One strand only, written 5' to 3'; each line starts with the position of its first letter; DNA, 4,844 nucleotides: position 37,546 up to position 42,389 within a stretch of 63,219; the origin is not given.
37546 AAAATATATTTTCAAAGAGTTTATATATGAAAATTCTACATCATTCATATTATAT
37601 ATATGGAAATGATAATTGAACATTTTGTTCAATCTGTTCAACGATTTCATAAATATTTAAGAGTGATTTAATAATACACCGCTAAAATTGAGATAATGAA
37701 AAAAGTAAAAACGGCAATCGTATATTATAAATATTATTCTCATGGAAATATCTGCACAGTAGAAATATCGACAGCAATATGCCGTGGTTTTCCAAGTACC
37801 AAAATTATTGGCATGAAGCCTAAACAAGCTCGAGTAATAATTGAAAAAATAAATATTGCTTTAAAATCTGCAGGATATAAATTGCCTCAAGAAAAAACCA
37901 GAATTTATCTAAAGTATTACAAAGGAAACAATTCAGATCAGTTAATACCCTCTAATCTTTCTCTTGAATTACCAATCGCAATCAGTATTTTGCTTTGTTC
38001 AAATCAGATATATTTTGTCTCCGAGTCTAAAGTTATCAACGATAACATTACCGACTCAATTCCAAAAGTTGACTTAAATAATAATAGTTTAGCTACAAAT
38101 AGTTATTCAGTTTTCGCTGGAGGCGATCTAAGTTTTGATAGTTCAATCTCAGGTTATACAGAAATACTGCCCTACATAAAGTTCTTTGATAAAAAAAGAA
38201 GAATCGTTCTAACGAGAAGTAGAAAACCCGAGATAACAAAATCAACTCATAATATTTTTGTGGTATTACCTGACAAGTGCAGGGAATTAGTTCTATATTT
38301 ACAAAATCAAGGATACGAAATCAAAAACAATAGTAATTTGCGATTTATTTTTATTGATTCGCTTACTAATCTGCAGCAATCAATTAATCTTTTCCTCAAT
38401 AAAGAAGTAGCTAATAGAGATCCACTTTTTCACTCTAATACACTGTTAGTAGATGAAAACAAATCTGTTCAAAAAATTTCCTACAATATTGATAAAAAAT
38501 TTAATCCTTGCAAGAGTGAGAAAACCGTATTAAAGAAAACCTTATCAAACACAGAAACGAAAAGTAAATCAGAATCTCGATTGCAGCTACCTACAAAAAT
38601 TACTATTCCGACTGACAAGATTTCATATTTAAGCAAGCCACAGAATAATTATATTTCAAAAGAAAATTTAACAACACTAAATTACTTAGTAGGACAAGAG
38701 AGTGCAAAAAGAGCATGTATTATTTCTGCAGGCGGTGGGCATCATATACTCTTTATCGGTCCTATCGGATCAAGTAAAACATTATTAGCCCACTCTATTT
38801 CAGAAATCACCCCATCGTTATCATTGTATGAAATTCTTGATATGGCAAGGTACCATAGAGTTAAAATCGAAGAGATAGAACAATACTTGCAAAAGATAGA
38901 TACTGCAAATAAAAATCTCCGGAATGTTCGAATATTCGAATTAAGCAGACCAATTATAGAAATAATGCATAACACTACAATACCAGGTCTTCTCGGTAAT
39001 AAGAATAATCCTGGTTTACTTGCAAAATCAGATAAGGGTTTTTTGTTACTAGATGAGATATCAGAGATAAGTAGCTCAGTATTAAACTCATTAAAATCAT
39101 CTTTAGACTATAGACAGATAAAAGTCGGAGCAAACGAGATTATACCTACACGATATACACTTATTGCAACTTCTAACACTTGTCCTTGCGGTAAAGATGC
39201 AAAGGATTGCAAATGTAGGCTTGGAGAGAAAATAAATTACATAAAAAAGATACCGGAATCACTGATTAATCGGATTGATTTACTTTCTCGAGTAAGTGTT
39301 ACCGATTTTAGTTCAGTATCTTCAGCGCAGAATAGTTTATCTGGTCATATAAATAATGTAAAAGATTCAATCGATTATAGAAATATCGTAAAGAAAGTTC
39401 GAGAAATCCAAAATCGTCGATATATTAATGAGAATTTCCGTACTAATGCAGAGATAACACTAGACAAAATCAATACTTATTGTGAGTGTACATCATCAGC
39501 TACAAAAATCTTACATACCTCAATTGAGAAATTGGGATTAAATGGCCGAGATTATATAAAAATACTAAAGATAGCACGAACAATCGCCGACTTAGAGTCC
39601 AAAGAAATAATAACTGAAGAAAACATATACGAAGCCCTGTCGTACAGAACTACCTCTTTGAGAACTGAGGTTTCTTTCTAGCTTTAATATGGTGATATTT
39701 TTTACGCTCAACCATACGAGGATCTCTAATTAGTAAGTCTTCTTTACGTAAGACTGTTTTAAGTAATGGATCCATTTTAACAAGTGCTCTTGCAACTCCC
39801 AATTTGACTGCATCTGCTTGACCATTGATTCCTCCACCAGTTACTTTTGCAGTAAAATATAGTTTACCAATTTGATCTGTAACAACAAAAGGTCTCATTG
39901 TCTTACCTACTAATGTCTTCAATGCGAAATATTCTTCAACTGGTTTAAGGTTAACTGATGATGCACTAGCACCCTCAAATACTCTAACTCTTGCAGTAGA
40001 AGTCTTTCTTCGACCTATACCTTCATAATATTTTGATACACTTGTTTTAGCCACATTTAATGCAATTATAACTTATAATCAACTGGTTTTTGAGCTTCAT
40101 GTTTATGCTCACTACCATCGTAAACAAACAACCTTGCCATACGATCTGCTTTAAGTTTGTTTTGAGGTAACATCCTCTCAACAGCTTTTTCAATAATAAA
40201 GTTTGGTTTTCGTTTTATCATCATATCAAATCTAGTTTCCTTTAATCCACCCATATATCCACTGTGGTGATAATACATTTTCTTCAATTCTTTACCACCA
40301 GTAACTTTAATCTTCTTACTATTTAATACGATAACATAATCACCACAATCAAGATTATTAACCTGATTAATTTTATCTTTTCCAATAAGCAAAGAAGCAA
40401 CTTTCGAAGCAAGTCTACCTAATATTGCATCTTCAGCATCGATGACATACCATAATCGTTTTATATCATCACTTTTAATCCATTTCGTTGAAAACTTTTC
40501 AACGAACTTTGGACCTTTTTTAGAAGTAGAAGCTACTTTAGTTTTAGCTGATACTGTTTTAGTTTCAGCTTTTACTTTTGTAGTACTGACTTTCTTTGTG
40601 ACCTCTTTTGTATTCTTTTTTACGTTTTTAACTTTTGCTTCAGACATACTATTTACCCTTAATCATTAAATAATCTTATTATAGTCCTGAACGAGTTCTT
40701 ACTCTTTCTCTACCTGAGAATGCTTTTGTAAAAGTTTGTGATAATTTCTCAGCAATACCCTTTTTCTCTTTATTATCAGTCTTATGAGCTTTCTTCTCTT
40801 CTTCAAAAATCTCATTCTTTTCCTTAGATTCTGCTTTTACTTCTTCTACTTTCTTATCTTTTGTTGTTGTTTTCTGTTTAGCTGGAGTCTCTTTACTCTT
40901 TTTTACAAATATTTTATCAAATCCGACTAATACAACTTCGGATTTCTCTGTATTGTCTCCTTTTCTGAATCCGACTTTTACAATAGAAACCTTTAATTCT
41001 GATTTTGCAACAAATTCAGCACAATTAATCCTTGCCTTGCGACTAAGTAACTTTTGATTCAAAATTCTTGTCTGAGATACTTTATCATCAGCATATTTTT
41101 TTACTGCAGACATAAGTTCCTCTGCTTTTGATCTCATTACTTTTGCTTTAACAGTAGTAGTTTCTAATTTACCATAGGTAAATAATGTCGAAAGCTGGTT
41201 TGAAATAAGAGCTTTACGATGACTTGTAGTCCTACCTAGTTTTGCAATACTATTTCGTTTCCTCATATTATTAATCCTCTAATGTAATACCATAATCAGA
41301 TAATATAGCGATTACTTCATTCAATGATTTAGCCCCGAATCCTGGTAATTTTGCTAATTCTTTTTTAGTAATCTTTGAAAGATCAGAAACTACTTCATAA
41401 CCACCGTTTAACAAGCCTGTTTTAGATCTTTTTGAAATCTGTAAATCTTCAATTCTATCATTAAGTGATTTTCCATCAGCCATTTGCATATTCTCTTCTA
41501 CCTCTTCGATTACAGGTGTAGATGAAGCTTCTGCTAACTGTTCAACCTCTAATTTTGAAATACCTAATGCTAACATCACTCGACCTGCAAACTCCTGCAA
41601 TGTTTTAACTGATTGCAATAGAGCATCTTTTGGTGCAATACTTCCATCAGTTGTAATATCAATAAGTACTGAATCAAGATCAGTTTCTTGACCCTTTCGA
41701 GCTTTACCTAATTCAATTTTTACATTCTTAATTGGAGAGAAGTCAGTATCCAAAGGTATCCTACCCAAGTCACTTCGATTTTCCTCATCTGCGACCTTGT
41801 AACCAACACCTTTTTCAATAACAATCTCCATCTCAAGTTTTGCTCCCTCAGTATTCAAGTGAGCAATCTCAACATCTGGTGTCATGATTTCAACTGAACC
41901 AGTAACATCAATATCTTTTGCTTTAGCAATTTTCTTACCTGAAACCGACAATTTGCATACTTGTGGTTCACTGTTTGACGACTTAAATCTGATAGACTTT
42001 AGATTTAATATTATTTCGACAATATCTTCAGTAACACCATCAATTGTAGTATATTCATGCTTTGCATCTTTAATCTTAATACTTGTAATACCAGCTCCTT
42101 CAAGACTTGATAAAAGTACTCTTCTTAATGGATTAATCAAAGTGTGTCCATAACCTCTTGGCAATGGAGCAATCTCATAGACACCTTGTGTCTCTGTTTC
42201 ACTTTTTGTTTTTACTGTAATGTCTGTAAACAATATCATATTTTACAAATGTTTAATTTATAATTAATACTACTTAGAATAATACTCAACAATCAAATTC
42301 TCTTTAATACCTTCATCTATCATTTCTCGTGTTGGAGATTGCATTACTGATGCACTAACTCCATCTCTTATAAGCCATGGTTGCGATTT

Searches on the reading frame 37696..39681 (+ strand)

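Call 3: search_protein_families(library=pfam, proteins=[window:37696-39681:+], max_evalue=1)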
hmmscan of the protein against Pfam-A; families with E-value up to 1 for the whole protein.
window:37696-39681:+ (661 aa): 12 families
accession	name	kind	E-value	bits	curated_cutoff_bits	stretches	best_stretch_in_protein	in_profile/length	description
PF01078.27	Mg_chelatase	-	3.2e-35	121.8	20.3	1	329-535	3-201/207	Magnesium chelatase, subunit ChlI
PF13335.12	Mg_chelatase_C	-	5.3e-23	81.9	26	1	557-651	3-94/94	Magnesium chelatase, subunit ChlI C-terminal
PF07728.20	AAA_5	-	4.7e-07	30.3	22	1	350-500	1-126/139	AAA domain (dynein-related subfamily)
PF00158.32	Sigma54_activat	-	1.8e-06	28.2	20.2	1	436-495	83-143/168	Sigma-54 interaction domain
PF13541.12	ChlI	-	0.0001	22.6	27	1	26-110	3-81/121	Subunit ChlI of Mg-chelatase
PF20030.5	bpMoxR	-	0.00013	21.6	27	1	449-497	100-148/205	MoxR domain in the MoxR-vWA-beta-propeller ternary systems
PF00493.29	MCM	-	0.0024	17.5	23.3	1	439-532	114-203/224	MCM P-loop domain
PF00004.35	AAA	-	0.0049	17.8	21.2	1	351-404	1-56/131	ATPase family associated with various cellular activities (AAA)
PF07724.20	AAA_2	-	0.0064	17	27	1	351-496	6-126/166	AAA domain (Cdc48 subfamily)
PF22999.2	LTN1_E3_ligase_6th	-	0.026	14.5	27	1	249-331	13-87/221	LTN1 family HEAT repeat region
PF03787.20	RAMPs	-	0.32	11.9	22.1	0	510-586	67-133/189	RAMP superfamily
PF23575.1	JAG1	-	0.45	11.1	27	0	565-637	26-93/110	Protein jagged-1-like, predicted ferredoxin-like domain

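Call 4: search_protein_families(library=ncbifam, proteins=[window:37696-39681:+], max_evalue=1)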
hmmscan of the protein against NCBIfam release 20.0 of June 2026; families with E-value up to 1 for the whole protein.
window:37696-39681:+ (661 aa): 13 families
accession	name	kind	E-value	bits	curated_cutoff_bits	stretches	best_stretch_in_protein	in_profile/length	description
TIGR00368.1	TIGR00368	hypoth_equivalog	3.1e-60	204.2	362.4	2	318-651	181-499/499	YifB family Mg chelatase-like AAA ATPase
NF007365.0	PRK09862.1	equivalog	8.4e-41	140.1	530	2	313-652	174-493/506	YifB family Mg chelatase-like AAA ATPase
TIGR00764.1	lon_rel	equivalog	7.5e-07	28.1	516.6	2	329-395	18-84/608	ATP-dependent protease LonB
TIGR02031.1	BchD-ChlD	equivalog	5.8e-05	22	499.55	1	438-558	83-206/608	magnesium chelatase ATPase subunit D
NF038308.1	RNA_repair_RtcR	equivalog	0.00023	20.1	650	1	436-494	268-327/530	RNA repair transcriptional activator RtcR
NF050807.1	TransRegFlbDCaul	equivalog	0.00027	19.9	750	1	444-640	210-408/454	sigma-54-dependent transcriptional regulator FlbD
NF010054.0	PRK13531.1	equivalog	0.00097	18.3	681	1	449-497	110-158/498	ATPase RavA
TIGR02442.1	Cob-chelat-sub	hypoth_equivalog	0.0044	15.5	779.45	1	331-494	6-178/641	putative cobaltochelatase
TIGR02974.1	phageshock_pspF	equivalog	0.011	14.9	443.55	1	436-495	83-143/336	phage shock protein operon transcriptional activator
NF008469.0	PRK11361.1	equivalog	0.031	13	714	1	439-494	230-286/461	acetoacetate metabolism transcriptional regulator AtoC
NF007689.0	PRK10365.1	equivalog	0.06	12.1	760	1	436-493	223-281/441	sigma-54-dependent response regulator transcription factor ZraR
NF003451.0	PRK05022.1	equivalog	0.13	10.9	476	1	436-494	274-333/512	nitric oxide reductase transcriptional regulator NorR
TIGR02030.1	BchI-ChlI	equivalog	0.19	10.9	466.95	1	438-464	123-149/337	magnesium chelatase ATPase subunit I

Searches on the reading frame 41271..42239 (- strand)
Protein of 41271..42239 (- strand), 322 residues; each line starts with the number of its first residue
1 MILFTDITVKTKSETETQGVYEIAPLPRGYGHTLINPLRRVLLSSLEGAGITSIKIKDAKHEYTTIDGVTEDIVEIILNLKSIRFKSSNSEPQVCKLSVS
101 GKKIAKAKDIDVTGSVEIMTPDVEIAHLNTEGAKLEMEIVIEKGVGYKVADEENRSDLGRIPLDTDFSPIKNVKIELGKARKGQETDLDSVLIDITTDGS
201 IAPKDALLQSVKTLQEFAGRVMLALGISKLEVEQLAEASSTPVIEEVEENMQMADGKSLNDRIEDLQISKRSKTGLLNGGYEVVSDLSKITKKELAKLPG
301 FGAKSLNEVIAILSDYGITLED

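Call 68: find_related_loci(query=window:41271-42239:-, collection=genome_contigs, flank=10000)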
Query window:41271-42239:- (322 aa) in genome_contigs; peptide patterns used: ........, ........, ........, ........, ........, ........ (x = any residue, [..] = any of these).
226 stretches matched a pattern; 15 encode a relative of the query (tblastn E <= 1e-3); 15 distinct loci.
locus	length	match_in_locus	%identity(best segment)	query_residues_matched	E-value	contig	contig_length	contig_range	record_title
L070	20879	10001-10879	38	19-322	3e-59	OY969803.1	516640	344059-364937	MAG: uncultured bacterium isolate MFD04408.bin.2.92 genome assembly, chromosome: 1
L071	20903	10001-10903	39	15-320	7e-58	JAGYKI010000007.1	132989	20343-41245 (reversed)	MAG: Schleiferiaceae bacterium isolate M30B63 7, whole genome shotgun sequence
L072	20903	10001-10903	39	15-320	1e-57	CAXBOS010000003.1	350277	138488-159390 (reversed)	MAG TPA_asm: uncultured Schleiferiaceae bacterium isolate ERR2762188_concoct_58 genome assembly, contig: ERZ3421808.28,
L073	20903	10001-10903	38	15-320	3e-57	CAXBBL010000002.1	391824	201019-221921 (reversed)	MAG TPA_asm: uncultured Schleiferiaceae bacterium isolate ERR2762107_binner123_Refined_32 genome assembly, contig: ERZ34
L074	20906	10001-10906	37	13-321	2e-55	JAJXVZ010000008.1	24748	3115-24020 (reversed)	MAG: bacterium isolate BP5.bin54 NODE_3199_length_24748_cov_5.369319, whole genome shotgun sequence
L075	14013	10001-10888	39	13-321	2e-54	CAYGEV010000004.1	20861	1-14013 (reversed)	MAG TPA_asm: uncultured Candidatus Saccharibacteria bacterium isolate ERP113451_co3_20 genome assembly, contig: NODE_188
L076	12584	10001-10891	38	18-320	5e-53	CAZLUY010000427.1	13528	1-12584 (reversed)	MAG TPA_asm: uncultured Limnohabitans sp. isolate SRP182702_co1_149 genome assembly, contig: k141_2575619, whole genome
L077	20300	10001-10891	39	18-320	2e-52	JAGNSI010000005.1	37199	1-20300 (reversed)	MAG: Pseudarcicella sp. isolate Go_Leine_bin_33 Go_Leine_360_length_37199_cov_5.882148, whole genome shotgun sequence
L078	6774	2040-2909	36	14-309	1e-52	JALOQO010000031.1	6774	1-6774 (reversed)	MAG: Patescibacteria group bacterium isolate Prado157 scaffold_18941, whole genome shotgun sequence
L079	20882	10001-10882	38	5-309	6e-52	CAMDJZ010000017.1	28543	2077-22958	MAG: Rickettsia typhi isolate MsH-30apr19-130 genome assembly, contig: MsH-30apr19-C2692, whole genome shotgun sequence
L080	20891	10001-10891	38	18-320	7e-52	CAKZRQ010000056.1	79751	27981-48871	MAG TPA_asm: uncultured Cyclobacteriaceae bacterium isolate ERR2094171_bin.30_CONCOCT_v1.1_MAG genome assembly, contig:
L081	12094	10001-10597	44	18-214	8e-51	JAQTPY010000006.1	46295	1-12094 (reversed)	MAG: Candidatus Paceibacterota bacterium isolate STB_127 NODE_1602_length_46295_cov_4.729640_Sandtown_B, whole genome sh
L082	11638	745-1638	37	18-320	7e-50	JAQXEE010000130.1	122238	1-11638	MAG: Flavobacteriales bacterium isolate cluster4_bin.84 k119_805682, whole genome shotgun sequence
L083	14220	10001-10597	45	18-214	1e-48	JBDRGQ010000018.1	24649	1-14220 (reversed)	MAG: bacterium isolate MEGAHIT-group-1.445 k141_11049624, whole genome shotgun sequence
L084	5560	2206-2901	40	2-232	2e-45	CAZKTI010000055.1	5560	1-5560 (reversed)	MAG TPA_asm: uncultured Gammaproteobacteria bacterium isolate binchicken_co48_475 genome assembly, contig: NODE_24803_le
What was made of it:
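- Tried and rejected: The best hits were only 36-45% identical and spread over unrelated phyla, an artefact of the exact-word method (call 68).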
